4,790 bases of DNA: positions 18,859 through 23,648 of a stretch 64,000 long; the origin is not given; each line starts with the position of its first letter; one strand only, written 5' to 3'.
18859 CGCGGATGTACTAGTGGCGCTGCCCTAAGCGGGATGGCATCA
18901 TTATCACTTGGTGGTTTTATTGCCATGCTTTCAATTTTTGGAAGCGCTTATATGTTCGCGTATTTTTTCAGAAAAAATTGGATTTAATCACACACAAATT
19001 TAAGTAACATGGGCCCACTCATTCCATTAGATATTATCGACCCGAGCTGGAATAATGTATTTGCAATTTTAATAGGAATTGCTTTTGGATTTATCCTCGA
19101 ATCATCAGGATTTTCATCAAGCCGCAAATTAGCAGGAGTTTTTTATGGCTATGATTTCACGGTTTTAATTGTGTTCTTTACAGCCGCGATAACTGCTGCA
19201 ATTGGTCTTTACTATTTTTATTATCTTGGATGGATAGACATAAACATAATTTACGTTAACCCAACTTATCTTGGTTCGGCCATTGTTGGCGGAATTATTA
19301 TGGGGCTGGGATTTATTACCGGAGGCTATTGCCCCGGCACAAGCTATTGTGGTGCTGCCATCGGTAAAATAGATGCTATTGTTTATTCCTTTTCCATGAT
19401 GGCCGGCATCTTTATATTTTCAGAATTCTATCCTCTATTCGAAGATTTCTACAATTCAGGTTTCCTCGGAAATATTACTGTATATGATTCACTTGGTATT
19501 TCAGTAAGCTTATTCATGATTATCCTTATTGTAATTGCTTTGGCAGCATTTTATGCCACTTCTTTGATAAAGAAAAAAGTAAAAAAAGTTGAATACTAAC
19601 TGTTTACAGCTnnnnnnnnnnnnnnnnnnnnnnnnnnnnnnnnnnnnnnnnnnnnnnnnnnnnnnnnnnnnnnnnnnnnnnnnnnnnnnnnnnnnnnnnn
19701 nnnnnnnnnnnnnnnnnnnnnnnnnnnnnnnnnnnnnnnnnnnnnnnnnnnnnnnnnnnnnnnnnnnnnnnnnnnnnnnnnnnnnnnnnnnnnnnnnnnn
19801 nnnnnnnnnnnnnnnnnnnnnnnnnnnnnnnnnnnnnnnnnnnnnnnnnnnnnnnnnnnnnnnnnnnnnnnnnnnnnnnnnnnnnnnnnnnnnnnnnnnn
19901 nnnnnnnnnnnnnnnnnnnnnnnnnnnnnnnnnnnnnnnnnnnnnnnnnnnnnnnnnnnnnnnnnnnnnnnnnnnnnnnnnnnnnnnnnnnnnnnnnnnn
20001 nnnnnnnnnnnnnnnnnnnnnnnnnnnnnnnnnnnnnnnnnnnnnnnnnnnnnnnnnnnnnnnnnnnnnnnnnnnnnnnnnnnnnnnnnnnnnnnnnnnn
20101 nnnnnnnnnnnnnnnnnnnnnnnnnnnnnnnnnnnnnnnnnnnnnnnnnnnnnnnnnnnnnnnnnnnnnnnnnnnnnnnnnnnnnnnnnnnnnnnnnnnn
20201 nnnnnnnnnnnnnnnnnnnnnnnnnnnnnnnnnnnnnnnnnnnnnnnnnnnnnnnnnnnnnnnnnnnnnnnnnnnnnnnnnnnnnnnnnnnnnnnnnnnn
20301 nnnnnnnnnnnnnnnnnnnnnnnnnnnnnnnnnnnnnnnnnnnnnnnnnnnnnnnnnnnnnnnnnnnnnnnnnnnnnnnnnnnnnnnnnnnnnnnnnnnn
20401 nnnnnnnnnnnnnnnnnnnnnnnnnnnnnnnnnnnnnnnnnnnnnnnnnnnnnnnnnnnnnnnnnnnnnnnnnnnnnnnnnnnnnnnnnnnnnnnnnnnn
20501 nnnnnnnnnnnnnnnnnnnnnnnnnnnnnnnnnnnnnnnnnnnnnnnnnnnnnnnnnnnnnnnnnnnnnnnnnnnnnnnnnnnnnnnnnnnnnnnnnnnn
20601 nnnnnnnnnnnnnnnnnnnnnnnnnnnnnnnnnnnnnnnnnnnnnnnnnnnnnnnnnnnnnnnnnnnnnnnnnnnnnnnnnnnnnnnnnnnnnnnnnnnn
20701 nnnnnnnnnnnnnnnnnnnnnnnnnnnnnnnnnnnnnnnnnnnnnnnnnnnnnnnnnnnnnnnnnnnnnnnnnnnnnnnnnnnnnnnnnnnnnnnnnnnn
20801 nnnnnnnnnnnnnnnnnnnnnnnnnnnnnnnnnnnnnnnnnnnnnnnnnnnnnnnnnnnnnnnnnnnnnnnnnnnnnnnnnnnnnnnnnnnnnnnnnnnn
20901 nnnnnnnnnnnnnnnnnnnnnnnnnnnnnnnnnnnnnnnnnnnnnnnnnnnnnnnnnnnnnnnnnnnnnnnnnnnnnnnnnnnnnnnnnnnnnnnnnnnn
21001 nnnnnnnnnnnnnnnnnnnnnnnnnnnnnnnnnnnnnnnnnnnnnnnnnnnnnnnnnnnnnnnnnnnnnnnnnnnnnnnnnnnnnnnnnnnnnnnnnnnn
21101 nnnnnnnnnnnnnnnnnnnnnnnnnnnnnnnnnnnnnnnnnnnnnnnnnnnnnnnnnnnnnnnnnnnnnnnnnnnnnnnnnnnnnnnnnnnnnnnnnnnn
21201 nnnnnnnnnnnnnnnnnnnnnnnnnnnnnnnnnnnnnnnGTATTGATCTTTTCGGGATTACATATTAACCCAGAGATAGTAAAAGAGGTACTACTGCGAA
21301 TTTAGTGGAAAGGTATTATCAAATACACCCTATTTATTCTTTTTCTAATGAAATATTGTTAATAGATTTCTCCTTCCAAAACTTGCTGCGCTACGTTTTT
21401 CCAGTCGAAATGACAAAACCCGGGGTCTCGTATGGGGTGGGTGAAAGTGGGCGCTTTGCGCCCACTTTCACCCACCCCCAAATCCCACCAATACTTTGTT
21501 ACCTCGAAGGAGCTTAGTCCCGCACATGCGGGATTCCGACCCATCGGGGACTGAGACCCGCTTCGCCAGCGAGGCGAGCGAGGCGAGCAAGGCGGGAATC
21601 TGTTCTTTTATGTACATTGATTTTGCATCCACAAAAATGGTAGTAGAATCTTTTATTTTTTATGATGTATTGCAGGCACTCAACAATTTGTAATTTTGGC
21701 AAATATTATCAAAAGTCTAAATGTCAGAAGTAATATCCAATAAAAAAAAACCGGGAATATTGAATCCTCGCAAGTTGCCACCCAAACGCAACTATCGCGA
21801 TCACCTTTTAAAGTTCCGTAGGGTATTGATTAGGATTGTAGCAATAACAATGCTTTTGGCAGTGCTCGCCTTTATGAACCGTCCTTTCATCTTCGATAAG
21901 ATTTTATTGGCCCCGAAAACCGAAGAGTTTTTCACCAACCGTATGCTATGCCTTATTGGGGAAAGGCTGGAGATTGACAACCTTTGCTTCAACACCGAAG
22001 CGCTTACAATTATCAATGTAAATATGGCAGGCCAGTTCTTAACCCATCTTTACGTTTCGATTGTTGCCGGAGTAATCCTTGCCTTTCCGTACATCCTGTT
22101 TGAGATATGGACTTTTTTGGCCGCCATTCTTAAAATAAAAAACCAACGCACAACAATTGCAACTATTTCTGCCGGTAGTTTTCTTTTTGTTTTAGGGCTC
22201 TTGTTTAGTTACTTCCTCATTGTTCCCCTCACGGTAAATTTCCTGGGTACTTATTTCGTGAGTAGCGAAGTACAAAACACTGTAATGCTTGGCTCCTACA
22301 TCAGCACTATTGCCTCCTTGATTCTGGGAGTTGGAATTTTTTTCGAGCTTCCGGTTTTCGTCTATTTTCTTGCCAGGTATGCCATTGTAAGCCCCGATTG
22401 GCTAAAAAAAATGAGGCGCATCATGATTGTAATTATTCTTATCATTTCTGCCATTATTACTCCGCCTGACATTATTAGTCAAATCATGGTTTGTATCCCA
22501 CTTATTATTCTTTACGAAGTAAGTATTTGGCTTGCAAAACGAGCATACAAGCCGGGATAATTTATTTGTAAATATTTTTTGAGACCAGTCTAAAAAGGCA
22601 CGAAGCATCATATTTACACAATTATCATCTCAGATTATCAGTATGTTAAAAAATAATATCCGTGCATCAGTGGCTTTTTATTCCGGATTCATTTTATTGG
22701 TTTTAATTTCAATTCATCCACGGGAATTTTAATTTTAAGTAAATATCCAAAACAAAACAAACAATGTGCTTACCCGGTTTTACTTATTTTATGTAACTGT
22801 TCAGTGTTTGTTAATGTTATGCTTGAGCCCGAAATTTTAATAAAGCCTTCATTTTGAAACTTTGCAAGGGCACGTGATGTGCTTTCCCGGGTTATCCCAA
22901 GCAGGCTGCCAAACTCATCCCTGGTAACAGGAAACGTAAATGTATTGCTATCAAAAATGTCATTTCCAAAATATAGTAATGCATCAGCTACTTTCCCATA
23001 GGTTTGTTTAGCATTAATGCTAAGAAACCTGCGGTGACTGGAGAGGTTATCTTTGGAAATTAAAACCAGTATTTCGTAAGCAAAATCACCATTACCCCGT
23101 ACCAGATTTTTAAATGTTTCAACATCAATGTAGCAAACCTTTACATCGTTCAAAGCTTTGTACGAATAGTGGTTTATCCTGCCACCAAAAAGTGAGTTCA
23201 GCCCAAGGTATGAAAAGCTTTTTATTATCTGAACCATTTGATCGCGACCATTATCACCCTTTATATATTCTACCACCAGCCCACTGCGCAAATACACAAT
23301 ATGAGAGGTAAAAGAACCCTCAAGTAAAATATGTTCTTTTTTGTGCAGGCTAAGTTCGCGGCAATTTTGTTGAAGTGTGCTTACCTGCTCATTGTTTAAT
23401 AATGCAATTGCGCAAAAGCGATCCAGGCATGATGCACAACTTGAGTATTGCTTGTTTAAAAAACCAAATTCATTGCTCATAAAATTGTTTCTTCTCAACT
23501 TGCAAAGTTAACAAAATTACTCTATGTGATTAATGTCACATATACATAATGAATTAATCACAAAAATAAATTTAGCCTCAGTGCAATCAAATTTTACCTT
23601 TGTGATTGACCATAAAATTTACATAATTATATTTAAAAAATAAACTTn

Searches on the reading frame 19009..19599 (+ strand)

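Call 46: search_protein_families(library=pfam, proteins=[window:19009-19599:+], max_evalue=0.00001)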
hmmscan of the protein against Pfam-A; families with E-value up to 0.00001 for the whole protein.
window:19009-19599:+ (196 aa): 1 family
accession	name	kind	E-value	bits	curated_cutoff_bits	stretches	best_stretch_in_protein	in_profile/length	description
PF04143.19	Sulf_transp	-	5.5e-14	52.9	27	1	39-191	8-157/310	Sulphur transport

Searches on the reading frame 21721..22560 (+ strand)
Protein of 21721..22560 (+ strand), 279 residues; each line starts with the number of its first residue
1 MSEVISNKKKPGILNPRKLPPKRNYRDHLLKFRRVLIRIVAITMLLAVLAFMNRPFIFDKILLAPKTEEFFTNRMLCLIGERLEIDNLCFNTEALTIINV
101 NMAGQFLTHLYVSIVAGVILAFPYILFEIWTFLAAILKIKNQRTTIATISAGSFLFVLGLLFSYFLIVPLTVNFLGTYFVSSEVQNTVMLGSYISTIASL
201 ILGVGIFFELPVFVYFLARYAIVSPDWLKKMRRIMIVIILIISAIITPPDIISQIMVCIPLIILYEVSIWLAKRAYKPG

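Call 46: search_protein_families(library=pfam, proteins=[window:21721-22560:+], max_evalue=0.00001)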
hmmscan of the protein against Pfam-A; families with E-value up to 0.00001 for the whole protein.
window:21721-22560:+ (279 aa): 1 family
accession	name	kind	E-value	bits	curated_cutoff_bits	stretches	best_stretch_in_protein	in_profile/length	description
PF00902.23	TatC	-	2.6e-54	184.6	25.1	1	27-260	1-208/208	Sec-independent protein translocase protein (TatC)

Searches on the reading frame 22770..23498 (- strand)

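Call 46: search_protein_families(library=pfam, proteins=[window:22770-23498:-], max_evalue=0.00001)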
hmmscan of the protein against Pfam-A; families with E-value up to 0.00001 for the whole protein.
window:22770-23498:- (242 aa): 3 families
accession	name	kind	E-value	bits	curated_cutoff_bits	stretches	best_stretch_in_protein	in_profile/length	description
PF13545.12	HTH_Crp_2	-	1.2e-14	54.4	27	1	169-237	2-69/70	Crp-like helix-turn-helix domain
PF00027.35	cNMP_binding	-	2.5e-11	43.8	27.5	1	50-134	3-87/89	Cyclic nucleotide-binding domain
PF00325.26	Crp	-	4.9e-06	26.6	21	1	190-220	2-32/32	Bacterial regulatory proteins, crp family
